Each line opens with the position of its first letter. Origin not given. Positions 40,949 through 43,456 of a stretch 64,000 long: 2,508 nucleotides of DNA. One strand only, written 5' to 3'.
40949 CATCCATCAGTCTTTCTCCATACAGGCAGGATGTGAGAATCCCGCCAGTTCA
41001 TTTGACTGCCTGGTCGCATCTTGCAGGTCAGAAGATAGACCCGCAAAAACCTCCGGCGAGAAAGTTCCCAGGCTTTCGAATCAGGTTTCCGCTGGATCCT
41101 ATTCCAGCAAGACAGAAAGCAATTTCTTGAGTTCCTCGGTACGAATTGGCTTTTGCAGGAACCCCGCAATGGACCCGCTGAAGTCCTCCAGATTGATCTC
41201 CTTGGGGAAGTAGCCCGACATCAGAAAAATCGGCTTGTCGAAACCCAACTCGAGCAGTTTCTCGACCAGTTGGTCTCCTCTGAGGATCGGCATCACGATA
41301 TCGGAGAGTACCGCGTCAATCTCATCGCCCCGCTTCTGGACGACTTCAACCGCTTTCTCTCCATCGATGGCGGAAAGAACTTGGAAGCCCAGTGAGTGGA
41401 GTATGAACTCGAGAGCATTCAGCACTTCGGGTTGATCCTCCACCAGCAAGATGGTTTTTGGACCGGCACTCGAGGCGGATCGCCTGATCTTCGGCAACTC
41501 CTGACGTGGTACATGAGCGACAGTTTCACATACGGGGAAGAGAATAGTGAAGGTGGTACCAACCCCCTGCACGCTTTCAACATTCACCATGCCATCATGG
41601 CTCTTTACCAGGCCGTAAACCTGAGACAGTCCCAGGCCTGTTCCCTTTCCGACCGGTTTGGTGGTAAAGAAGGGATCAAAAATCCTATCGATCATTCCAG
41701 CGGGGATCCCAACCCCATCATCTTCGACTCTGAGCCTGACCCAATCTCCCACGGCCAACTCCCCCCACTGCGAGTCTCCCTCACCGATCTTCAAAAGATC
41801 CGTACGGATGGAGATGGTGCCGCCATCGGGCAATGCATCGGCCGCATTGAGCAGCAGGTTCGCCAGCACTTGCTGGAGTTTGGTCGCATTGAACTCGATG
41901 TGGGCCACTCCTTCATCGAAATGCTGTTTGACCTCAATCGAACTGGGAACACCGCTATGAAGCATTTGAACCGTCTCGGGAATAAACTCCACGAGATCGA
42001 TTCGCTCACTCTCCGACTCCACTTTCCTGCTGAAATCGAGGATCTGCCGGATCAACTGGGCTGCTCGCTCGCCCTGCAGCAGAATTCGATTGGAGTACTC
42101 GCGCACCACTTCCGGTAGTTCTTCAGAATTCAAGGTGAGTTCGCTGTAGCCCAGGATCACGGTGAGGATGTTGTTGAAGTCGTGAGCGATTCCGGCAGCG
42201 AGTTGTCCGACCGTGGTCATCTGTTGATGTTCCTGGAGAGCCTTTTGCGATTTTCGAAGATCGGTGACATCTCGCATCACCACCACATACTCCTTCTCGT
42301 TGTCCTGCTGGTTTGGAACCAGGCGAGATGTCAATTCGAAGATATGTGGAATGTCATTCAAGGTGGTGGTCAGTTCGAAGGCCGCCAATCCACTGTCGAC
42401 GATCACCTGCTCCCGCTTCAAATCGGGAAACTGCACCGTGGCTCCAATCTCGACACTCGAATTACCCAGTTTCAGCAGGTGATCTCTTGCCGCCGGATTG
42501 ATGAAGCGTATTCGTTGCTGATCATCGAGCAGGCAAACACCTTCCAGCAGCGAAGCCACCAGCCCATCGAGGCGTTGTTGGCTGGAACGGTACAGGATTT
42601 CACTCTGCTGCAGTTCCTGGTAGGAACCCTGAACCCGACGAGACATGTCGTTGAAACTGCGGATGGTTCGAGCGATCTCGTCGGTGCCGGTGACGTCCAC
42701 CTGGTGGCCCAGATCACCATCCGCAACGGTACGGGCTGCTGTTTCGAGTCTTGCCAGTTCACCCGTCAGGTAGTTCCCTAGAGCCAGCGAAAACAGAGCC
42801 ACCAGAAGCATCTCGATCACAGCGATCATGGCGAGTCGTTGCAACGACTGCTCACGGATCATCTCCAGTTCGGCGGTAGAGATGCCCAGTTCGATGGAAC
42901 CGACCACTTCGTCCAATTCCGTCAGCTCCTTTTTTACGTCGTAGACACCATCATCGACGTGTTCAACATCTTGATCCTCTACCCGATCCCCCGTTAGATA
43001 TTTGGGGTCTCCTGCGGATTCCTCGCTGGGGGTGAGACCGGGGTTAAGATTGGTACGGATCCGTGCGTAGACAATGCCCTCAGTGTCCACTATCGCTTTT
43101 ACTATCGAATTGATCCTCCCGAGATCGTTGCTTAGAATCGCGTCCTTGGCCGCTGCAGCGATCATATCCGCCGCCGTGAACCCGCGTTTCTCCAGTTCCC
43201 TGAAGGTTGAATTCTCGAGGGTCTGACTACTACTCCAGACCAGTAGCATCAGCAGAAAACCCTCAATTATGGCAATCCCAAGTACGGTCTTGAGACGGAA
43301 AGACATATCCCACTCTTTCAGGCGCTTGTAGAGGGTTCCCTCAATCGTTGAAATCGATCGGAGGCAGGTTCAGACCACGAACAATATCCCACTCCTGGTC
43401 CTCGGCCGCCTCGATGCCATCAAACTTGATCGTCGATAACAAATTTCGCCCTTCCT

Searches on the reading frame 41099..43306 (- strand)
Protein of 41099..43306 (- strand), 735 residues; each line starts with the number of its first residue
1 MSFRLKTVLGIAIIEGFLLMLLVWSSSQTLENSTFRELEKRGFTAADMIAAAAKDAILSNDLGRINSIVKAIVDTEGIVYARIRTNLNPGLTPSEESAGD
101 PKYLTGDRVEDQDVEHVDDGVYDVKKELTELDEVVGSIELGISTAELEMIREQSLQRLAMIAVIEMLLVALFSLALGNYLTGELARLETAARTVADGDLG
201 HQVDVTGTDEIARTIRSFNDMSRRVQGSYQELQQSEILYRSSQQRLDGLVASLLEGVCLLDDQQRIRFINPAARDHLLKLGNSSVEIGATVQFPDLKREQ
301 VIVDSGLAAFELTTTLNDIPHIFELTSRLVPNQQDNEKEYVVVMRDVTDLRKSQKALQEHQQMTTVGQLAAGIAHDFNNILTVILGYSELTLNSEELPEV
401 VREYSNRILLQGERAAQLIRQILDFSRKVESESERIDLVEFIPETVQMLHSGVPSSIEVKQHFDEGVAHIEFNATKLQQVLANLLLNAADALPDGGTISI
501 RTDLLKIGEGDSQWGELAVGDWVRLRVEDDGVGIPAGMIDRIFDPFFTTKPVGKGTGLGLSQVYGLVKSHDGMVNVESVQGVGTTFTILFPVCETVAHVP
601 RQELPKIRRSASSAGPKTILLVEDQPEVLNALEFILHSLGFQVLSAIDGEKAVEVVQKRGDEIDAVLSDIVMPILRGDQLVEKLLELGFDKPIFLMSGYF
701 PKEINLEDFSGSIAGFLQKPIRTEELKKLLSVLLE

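Call 59: search_protein_families(library=pfam, proteins=[window:41099-43306:-], max_evalue=0.001)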
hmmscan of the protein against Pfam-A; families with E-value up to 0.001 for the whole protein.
window:41099-43306:- (735 aa): 4 families
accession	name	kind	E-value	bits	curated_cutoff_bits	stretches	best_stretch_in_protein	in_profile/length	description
PF02518.31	HATPase_c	-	5.2e-25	88.5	26.4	1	474-592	3-109/111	Histidine kinase-, DNA gyrase B-, and HSP90-like ATPase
PF00072.30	Response_reg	-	2.5e-15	57.1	30.2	1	619-730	1-110/111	Response regulator receiver domain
PF00512.31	HisKA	-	1.5e-14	54.2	26.9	1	367-428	3-63/66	His Kinase A (phospho-acceptor) domain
PF00672.30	HAMP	-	1.7e-11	44.7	25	1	176-226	2-52/53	HAMP domain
